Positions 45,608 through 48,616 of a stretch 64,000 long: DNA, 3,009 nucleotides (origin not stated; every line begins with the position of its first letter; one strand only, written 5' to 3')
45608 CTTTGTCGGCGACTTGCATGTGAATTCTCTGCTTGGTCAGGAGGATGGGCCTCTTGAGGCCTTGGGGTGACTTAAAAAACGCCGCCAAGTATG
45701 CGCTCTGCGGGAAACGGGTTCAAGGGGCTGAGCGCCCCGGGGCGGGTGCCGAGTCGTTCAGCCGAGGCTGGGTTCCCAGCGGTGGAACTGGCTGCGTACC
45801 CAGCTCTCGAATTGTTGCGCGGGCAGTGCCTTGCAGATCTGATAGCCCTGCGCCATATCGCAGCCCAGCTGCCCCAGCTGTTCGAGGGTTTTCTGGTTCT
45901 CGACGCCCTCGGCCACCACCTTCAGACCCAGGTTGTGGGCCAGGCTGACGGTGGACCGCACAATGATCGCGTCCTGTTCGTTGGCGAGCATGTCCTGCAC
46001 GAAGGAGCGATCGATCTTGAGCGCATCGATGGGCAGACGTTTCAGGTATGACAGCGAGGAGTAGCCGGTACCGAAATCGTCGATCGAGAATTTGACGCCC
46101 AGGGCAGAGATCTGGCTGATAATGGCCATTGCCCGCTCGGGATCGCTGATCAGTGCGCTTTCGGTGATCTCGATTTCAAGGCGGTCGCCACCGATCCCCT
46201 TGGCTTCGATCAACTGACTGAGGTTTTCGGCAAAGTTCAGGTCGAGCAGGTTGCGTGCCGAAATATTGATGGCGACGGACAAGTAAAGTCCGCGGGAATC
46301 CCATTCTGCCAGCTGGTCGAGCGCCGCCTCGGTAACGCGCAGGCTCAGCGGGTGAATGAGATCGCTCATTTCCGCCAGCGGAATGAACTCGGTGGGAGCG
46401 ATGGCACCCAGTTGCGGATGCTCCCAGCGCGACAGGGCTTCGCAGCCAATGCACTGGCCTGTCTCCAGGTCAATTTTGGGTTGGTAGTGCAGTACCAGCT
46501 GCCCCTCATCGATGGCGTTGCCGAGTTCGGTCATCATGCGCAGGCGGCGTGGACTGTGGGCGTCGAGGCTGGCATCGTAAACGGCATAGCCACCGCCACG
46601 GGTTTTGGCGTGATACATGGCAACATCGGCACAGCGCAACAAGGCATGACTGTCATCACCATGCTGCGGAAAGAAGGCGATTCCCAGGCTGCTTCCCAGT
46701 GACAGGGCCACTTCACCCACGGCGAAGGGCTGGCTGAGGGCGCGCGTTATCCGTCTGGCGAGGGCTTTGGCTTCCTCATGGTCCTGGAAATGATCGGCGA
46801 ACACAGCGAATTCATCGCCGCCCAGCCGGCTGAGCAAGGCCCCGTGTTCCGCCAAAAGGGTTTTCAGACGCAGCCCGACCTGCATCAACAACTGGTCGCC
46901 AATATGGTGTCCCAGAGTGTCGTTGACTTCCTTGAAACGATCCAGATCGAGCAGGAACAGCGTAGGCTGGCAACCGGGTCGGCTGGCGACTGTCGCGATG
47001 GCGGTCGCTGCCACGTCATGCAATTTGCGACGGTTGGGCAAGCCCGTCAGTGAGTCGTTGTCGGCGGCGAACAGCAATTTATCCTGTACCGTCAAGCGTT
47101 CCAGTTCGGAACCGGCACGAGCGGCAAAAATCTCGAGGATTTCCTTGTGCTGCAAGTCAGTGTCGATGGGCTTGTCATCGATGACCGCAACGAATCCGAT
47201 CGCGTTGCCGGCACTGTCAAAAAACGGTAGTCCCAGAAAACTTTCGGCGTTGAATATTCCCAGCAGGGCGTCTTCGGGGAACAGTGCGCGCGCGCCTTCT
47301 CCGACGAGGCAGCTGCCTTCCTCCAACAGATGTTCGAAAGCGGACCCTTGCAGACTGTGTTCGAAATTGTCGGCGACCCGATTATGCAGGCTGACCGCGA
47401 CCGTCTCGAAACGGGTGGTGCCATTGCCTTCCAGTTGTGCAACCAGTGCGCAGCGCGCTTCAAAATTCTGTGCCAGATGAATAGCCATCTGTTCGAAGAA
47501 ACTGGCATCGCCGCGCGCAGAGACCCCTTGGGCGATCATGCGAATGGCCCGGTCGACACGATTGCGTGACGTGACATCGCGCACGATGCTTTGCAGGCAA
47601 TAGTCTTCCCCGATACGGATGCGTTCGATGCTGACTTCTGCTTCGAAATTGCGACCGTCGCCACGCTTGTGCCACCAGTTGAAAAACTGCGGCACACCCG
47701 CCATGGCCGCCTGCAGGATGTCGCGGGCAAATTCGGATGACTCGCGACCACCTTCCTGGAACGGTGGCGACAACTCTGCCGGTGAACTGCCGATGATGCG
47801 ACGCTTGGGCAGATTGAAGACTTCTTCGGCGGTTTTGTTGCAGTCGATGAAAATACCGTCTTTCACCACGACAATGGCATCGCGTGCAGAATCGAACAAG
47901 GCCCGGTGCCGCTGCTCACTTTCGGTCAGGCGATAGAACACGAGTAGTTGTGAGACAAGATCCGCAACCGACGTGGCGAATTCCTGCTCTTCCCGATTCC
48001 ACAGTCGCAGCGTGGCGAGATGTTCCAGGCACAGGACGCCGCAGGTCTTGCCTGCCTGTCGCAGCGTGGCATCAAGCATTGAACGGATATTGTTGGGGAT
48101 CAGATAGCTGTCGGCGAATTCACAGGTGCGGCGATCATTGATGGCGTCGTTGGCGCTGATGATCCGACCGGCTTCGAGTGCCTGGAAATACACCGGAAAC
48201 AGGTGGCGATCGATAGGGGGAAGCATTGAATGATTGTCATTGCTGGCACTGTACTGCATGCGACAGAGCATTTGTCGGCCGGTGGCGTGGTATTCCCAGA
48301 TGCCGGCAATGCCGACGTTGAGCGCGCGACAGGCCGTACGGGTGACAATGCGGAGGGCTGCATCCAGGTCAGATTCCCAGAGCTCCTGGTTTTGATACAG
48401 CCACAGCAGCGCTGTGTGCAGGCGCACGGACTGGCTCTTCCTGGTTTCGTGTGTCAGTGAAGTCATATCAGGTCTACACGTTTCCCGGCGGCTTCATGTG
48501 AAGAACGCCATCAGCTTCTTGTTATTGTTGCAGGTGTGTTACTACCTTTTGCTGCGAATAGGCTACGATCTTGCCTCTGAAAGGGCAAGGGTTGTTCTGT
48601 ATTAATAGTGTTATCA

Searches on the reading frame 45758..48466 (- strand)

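Call 34: search_protein_families(library=pfam, proteins=[window:45758-48466:-], max_evalue=0.001)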
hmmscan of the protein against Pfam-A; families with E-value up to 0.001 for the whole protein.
window:45758-48466:- (902 aa): 8 families
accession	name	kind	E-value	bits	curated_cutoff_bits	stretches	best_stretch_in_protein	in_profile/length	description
PF00563.25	EAL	-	1.8e-74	250.5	31.3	1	647-879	3-235/236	EAL domain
PF00990.26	GGDEF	-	3.9e-38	131.2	23.8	1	469-624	2-158/161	Diguanylate cyclase, GGDEF domain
PF01590.32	GAF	-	1.2e-18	68.4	22.4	1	33-173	1-131/133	GAF domain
PF13185.12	GAF_2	-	8.4e-11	42.7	28.6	1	32-175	2-135/136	GAF domain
PF13188.13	PAS_8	-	1.4e-07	31.6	21.8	1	185-241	1-55/65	PAS domain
PF13426.13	PAS_9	-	1.9e-07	31.7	27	1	196-299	2-102/103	PAS domain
PF00989.32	PAS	-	2.3e-06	28.1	22.6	1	188-285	4-98/113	PAS fold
PF08448.16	PAS_4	-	3.1e-06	27.8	23.1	1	191-301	1-108/110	PAS fold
